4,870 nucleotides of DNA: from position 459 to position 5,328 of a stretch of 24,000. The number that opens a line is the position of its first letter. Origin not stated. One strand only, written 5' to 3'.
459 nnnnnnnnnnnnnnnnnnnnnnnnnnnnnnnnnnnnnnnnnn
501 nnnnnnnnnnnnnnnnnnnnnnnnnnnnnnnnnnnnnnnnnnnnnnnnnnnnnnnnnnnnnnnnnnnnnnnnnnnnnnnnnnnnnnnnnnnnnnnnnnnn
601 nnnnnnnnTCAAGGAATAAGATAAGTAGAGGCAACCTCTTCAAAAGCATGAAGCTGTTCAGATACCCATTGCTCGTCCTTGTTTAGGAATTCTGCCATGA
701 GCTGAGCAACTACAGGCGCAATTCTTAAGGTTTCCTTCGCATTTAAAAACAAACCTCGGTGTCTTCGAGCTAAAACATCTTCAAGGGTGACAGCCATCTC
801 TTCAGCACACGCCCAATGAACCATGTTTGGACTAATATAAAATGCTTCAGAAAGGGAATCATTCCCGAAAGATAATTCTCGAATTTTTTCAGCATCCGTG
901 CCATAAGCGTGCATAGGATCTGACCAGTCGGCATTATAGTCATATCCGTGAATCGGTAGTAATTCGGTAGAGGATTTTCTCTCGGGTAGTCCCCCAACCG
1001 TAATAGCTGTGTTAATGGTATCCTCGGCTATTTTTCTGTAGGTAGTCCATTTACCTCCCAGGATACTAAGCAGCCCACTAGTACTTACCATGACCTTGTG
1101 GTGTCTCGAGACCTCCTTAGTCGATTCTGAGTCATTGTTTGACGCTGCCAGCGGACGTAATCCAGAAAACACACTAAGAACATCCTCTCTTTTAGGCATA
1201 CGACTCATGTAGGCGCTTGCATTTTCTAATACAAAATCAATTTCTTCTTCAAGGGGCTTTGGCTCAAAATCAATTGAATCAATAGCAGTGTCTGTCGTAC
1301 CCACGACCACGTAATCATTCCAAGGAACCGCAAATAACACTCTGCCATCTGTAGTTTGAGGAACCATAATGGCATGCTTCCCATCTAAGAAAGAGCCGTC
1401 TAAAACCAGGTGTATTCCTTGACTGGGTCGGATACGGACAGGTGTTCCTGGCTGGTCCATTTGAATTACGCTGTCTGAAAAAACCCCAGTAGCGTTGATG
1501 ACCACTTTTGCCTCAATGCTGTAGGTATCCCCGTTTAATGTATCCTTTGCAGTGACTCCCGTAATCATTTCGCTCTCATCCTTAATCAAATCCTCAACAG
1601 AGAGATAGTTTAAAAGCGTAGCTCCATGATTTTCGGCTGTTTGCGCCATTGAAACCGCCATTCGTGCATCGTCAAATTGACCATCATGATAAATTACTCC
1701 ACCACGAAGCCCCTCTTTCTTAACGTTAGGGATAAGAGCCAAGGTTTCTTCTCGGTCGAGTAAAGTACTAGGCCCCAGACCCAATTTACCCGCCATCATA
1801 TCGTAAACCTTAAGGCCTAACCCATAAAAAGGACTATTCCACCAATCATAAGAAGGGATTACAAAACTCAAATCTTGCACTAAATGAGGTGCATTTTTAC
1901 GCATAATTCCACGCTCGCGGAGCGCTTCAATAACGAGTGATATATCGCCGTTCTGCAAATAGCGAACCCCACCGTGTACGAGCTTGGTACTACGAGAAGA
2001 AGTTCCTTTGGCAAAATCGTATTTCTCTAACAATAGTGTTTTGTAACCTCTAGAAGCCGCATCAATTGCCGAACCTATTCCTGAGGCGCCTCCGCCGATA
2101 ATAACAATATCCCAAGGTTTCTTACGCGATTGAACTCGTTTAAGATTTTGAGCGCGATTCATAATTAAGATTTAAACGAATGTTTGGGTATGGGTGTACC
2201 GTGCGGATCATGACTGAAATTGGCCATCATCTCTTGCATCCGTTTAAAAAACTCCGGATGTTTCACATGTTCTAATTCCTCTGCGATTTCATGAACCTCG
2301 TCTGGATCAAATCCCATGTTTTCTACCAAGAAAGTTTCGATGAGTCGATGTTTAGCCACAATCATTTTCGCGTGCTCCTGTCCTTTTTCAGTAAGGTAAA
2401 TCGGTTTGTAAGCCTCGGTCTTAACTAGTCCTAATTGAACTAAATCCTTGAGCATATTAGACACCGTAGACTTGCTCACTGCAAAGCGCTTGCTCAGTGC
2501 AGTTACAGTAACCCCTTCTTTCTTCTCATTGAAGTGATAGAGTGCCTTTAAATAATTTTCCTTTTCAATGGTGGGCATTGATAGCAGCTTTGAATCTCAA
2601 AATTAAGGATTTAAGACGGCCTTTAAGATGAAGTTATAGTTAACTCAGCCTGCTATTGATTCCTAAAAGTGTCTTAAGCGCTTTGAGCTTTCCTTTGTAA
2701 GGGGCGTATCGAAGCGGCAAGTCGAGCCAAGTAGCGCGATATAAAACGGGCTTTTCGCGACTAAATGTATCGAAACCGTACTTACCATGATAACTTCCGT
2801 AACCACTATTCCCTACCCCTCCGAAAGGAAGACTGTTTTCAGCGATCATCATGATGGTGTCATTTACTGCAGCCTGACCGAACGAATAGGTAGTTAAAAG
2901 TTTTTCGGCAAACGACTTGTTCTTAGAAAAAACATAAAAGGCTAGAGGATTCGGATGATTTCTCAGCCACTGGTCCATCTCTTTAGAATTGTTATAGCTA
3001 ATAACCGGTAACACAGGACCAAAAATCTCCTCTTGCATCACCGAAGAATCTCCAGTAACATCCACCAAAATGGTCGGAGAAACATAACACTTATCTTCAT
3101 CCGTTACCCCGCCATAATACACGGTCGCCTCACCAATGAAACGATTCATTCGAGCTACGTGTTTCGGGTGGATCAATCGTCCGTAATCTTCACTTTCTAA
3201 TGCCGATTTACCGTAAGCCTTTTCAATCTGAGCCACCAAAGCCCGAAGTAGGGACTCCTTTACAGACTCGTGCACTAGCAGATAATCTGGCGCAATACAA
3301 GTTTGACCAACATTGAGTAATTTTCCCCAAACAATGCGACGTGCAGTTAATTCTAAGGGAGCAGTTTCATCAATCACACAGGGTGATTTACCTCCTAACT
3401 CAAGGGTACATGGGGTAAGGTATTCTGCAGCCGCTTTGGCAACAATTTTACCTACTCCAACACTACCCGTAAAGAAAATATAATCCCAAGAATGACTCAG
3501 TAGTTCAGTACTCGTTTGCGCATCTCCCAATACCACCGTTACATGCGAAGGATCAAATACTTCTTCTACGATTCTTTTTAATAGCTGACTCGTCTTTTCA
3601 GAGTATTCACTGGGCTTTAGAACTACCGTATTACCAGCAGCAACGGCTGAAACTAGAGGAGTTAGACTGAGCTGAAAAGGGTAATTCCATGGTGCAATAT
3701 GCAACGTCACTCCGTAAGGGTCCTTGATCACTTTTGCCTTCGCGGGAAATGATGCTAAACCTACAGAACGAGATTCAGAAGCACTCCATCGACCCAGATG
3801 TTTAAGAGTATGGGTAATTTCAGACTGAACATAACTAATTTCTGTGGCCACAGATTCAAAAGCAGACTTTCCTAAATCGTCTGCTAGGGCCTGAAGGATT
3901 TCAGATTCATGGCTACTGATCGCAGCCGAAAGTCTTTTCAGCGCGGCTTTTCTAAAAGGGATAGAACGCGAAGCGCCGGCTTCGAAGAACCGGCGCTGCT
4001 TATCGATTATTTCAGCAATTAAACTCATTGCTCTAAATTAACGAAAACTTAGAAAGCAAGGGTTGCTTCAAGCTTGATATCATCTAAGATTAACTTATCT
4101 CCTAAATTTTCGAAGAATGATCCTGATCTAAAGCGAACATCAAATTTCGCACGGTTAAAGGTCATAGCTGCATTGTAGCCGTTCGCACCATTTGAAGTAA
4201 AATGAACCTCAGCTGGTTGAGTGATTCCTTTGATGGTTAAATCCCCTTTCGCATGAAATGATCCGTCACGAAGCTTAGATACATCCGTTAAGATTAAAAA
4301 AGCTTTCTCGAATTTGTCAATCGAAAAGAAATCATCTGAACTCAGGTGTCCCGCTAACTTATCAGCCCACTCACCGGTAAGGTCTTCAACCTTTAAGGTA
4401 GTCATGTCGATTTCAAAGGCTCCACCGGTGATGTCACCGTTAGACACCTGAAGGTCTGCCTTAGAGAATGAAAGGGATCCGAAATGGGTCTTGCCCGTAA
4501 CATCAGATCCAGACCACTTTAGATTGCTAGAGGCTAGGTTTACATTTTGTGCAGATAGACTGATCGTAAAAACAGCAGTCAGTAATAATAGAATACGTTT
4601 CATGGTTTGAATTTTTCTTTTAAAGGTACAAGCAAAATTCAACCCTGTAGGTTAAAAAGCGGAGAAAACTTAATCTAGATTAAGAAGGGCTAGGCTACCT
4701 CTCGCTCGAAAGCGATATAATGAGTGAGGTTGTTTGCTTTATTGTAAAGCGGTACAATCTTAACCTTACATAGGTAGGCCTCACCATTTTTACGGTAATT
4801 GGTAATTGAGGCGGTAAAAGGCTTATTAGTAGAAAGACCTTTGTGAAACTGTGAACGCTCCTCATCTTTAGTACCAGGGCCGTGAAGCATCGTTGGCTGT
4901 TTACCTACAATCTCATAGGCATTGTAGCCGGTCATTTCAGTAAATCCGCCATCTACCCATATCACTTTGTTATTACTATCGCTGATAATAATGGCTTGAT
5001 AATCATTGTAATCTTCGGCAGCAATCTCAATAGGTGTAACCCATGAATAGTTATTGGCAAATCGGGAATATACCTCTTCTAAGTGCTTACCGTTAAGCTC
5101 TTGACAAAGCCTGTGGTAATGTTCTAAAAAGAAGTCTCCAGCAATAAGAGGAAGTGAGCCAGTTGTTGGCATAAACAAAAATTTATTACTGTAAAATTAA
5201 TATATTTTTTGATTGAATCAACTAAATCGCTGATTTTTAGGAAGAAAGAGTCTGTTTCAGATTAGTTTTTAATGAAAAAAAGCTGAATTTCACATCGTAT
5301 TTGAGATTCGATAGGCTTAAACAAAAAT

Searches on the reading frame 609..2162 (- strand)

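Call 14: search_protein_families(library=ncbifam, proteins=[window:609-2162:-], max_evalue=0.00001)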
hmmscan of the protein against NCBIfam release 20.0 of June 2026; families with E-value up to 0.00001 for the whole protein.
window:609-2162:- (517 aa): 29 families (the best 25 are shown)
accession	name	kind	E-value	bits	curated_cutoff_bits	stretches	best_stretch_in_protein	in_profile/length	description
NF008899.0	PRK12266.1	equivalog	4.4e-89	299.2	360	1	14-403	4-391/508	glycerol-3-phosphate dehydrogenase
NF033461.1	glycerol3P_ox_1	equivalog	1.8e-86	290.7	840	1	2-346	6-356/607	type 1 glycerol-3-phosphate oxidase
NF009906.0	PRK13369.1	equivalog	2e-81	274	352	1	13-386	3-374/502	glycerol-3-phosphate dehydrogenase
TIGR03377.1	glycerol3P_GlpA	equivalog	7.6e-55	186.4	552.8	1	18-420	1-391/530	anaerobic glycerol-3-phosphate dehydrogenase subunit GlpA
NF008313.0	PRK11101.1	equivalog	1.9e-44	152.2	425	1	15-387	7-370/548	anaerobic glycerol-3-phosphate dehydrogenase subunit A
NF053717.1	VnlPnlRedVprA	equivalog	2.7e-13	49.6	600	1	13-53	3-43/481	vinyl phenol reductase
NF033460.1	glycerol3P_ox_II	equivalog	3.9e-12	46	460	1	134-345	120-324/361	type 2 glycerol-3-phosphate oxidase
TIGR01813.1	flavo_cyto_c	subfamily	7e-10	38.2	285.45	0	168-230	132-193/444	flavocytochrome c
TIGR02032.1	GG-red-SF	subfamily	3e-08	33.7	158.8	0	17-51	1-35/297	geranylgeranyl reductase family protein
TIGR02352.1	thiamin_ThiO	equivalog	5.1e-08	32.4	250.8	0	132-339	117-306/351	glycine oxidase ThiO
NF005511.0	PRK07121.1-4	equivalog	9.1e-08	31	466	0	13-65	17-68/553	FAD-binding protein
NF005510.0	PRK07121.1-3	subfamily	1.2e-07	30.8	481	0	4-59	10-65/492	FAD-binding protein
NF005508.0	PRK07121.1-1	equivalog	1.5e-07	30.3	537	0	8-70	12-69/497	FAD-binding protein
NF006130.0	PRK08274.1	equivalog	1.8e-07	30.3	369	0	14-55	3-45/467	FAD-dependent tricarballylate dehydrogenase TcuA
NF009477.0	PRK12843.1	equivalog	2.1e-07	29.8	758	1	11-59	11-59/578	FAD-dependent oxidoreductase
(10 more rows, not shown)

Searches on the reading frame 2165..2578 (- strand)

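Call 14: search_protein_families(library=ncbifam, proteins=[window:2165-2578:-], max_evalue=0.00001)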
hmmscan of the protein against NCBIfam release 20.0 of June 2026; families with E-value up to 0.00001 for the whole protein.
window:2165-2578:- (137 aa): 5 families
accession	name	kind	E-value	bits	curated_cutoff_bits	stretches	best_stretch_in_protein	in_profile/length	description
NF047407.1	TransRegMntRTherm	equivalog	5.7e-31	107.9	350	1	6-134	10-144/227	manganese-dependent transcriptional regulator MntR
NF053665.1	TransRegDtxRActin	equivalog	1.4e-17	63.9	290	1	7-132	9-134/233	iron-dependent transcriptional repressor DtxR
NF008273.0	PRK11050.1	equivalog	1.5e-17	63.6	153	1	9-120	41-151/156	manganese-binding transcriptional regulator MntR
NF003025.0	PRK03902.1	equivalog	1.5e-16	60.7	138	1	1-125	1-124/142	transcriptional regulator MntR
NF040939.2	trans_reg_lrs14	equivalog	2.8e-06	27.3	90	1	11-55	25-69/103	Lrs14 family HTH-type transcriptional regulator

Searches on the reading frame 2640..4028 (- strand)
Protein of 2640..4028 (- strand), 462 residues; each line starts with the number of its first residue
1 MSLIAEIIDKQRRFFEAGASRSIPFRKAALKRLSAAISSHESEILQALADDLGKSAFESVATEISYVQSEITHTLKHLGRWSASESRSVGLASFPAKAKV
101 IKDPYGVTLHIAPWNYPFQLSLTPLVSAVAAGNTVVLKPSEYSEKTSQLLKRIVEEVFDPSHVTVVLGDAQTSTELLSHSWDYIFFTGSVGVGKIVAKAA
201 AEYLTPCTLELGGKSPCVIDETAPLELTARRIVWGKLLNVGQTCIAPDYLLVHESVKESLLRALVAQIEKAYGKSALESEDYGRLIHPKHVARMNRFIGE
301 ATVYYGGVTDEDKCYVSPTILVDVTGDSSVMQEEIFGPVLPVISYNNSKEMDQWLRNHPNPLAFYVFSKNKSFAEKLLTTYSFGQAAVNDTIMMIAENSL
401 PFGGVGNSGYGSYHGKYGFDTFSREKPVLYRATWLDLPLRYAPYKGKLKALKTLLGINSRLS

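Call 14: search_protein_families(library=ncbifam, proteins=[window:2640-4028:-], max_evalue=0.00001)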
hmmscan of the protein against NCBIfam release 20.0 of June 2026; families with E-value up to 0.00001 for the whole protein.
window:2640-4028:- (462 aa): 44 families (the best 25 are shown)
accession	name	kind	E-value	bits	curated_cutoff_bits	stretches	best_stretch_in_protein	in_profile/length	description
NF045701.1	BenzalDHMdlD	equivalog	2.9e-123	411.7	550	1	4-428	9-432/436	NAD(P)-dependent benzaldehyde dehydrogenase MdlD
NF006916.0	PRK09407.1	equivalog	4.2e-67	226.9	521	1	8-428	62-490/526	succinic semialdehyde dehydrogenase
NF010000.0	PRK13473.1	subfamily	5.3e-67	226.5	615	1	15-431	52-473/475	aminobutyraldehyde dehydrogenase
TIGR01804.1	BADH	equivalog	2.6e-57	194.4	668.6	1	10-426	43-467/467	betaine-aldehyde dehydrogenase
TIGR01780.1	SSADH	subfamily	8.8e-57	193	646.35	1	7-423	24-445/448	succinate-semialdehyde dehydrogenase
NF040648.1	lactal_redase_Meth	equivalog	8.2e-51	173.5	650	1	28-428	59-460/463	lactaldehyde dehydrogenase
NF045736.1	PaDhStyDRhodo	equivalog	5.1e-50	170.4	800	1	26-428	65-475/479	phenylacetaldehyde dehydrogenase StyD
TIGR02299.1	HpaE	equivalog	2.2e-49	168.3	638.35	1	19-428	55-474/488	5-carboxymethyl-2-hydroxymuconate semialdehyde dehydrogenase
NF009725.0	PRK13252.1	equivalog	2.4e-48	164.8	593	1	99-429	137-478/488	betaine-aldehyde dehydrogenase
NF007497.0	PRK10090.1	equivalog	4.1e-48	164.4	500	1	26-426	68-473/480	aldehyde dehydrogenase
NF052305.1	DioxValDhHalo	equivalog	6e-48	163.9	750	1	19-428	60-479/483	2,5-dioxovalerate dehydrogenase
NF002852.0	PRK03137.1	subfamily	7.2e-46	157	648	1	15-416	86-497/514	L-glutamate gamma-semialdehyde dehydrogenase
TIGR03374.1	ABALDH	equivalog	1.5e-44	152.6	909.3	1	99-423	132-464/472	aminobutyraldehyde dehydrogenase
TIGR04284.1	aldehy_Rv0768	hypoth_equivalog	1.6e-44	152.7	775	1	8-426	43-474/480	aldehyde dehydrogenase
NF007352.0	PRK09847.1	equivalog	1.6e-43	149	850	1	7-426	62-487/495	aldehyde dehydrogenase PuuC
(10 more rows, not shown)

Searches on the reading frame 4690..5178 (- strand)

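Call 14: search_protein_families(library=ncbifam, proteins=[window:4690-5178:-], max_evalue=0.00001)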
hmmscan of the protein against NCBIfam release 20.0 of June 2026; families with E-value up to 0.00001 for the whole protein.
window:4690-5178:- (162 aa): 9 families
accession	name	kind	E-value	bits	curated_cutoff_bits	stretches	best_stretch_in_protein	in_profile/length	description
NF052652.1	YtvA_fam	equivalog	3.7e-19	69.2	250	1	62-161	12-114/243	YtvA family blue-light photoreceptor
TIGR02938.1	nifL_nitrog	equivalog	5.6e-16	58.1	242.45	1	62-161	16-115/494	nitrogen fixation negative regulator NifL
NF010076.0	PRK13557.1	subfamily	9.1e-16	57.4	631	1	68-157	51-140/540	histidine kinase famiy protein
NF052306.1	BluLightHisKinLov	equivalog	3.9e-15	55.6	450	1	68-160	43-135/334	blue-light-activated histidine kinase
NF010077.0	PRK13559.1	subfamily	5.1e-14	51.9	361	1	62-156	55-152/364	hypothetical protein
NF045675.1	PhdiestaseDibA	equivalog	1e-11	43.9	980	1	61-157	89-185/623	phosphodiesterase DibA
TIGR00229.1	sensory_box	domain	6.8e-11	42.4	22.9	1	61-161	16-116/126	PAS domain S-box protein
NF052574.1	HisKinEspCMyxo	equivalog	9.3e-10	37.3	1200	1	66-161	304-398/785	serine histidine kinase EspC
NF008467.0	PRK11359.1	equivalog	5e-09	34.7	857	1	56-155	143-242/800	oxygen-sensing cyclic-di-GMP phosphodiesterase DosP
